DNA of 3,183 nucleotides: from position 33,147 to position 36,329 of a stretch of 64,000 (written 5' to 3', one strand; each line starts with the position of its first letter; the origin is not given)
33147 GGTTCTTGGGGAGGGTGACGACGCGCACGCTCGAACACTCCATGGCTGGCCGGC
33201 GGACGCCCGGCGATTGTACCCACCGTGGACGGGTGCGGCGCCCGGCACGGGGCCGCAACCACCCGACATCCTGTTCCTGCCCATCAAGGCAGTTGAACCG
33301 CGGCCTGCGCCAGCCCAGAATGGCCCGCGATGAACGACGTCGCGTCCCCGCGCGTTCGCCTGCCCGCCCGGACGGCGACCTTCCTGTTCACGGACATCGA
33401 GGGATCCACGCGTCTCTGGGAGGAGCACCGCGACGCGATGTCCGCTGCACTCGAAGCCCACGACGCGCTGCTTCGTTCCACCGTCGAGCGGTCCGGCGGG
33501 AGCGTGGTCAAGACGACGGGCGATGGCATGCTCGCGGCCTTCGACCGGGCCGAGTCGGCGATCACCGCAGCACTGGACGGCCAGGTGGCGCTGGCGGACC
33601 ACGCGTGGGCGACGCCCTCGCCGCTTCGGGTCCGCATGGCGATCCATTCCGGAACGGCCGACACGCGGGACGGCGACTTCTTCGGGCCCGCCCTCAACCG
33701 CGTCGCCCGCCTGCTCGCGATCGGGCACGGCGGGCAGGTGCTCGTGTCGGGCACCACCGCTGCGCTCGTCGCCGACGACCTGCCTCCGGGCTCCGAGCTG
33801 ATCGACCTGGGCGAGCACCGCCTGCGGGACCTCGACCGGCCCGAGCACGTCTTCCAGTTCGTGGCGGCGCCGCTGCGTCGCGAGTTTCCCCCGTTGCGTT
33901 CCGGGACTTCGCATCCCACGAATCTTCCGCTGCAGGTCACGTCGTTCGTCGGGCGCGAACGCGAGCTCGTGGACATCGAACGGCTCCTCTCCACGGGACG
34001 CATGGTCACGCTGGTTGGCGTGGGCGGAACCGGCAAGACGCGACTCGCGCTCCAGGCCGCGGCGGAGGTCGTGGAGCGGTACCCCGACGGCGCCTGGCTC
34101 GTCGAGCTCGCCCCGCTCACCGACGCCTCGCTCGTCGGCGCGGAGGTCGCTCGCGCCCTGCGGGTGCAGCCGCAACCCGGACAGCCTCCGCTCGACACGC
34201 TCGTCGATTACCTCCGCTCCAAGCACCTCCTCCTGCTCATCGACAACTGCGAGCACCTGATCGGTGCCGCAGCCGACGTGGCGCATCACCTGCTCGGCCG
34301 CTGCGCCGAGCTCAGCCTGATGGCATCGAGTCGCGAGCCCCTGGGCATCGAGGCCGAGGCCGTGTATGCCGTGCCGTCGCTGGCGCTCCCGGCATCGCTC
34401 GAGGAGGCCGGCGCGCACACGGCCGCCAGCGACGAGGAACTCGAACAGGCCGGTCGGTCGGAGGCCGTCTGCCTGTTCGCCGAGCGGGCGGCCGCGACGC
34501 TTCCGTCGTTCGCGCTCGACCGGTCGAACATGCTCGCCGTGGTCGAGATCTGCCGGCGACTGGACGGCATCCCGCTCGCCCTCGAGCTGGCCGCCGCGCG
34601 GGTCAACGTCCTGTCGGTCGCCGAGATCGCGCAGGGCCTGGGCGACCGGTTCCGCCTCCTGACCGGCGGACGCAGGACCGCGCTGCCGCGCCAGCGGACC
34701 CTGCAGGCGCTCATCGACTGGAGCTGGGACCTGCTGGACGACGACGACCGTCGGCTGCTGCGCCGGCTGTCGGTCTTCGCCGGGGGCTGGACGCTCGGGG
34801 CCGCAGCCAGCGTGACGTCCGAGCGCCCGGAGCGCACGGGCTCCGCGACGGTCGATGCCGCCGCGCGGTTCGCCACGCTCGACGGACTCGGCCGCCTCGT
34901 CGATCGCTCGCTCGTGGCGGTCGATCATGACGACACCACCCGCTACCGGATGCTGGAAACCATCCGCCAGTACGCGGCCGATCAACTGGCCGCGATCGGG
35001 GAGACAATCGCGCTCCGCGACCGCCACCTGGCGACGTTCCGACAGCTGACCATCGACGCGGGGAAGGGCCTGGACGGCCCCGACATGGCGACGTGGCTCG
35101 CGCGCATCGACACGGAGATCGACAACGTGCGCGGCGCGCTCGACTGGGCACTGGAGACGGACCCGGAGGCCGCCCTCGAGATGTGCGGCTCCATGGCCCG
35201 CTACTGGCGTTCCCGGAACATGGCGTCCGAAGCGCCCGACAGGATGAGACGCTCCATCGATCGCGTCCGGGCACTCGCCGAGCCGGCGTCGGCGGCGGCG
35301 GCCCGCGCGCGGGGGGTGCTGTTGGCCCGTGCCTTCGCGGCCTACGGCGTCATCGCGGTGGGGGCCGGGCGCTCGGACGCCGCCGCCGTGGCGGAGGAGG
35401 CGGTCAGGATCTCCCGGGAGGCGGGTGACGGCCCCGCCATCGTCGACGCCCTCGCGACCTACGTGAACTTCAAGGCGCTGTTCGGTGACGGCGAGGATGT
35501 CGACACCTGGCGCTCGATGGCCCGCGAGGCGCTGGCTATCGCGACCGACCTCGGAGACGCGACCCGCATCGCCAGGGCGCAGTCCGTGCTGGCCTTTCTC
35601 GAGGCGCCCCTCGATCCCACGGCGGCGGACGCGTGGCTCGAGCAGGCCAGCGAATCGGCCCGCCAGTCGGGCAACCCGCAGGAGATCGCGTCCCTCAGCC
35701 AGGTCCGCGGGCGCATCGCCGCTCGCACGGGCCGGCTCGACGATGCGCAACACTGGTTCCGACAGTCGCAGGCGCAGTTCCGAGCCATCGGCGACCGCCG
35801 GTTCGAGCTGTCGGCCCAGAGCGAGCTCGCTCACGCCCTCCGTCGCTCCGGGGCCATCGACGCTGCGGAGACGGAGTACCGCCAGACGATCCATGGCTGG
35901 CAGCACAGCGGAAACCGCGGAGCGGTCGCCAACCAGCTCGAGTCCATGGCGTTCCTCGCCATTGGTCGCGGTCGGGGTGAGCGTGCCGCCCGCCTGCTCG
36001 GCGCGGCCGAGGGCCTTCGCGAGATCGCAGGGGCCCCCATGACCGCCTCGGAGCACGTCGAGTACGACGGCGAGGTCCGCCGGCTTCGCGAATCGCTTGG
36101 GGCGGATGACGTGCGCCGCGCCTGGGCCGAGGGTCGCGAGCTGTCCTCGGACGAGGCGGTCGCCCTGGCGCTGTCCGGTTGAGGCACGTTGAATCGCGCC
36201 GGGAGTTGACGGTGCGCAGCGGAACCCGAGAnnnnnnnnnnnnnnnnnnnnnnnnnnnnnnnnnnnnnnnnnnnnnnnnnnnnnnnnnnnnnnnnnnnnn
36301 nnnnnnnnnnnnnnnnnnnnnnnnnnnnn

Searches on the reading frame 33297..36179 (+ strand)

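Call 67: search_protein_families(library=pfam, proteins=[window:33297-36179:+], max_evalue=0.01)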
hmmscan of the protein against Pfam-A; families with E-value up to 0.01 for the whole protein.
window:33297-36179:+ (961 aa): 6 families
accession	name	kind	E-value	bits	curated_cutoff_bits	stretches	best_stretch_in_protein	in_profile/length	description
PF00211.25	Guanylate_cyc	-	5.6e-10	39.5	21.9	1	26-159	8-156/183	Adenylate and Guanylate cyclase catalytic domain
PF13401.12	AAA_22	-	6.2e-07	30.2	27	1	233-326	4-98/130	AAA domain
PF13424.12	TPR_12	-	7.7e-05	23.2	30.1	1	800-864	6-71/77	Tetratricopeptide repeat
PF13191.12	AAA_16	-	0.00073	20.5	32.6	1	217-304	2-103/167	AAA ATPase domain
PF00931.28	NB-ARC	-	0.00079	19.2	23.5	1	234-317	19-108/248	NB-ARC domain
PF13481.12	AAA_25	-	0.0016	18.6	27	1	227-259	26-58/195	AAA domain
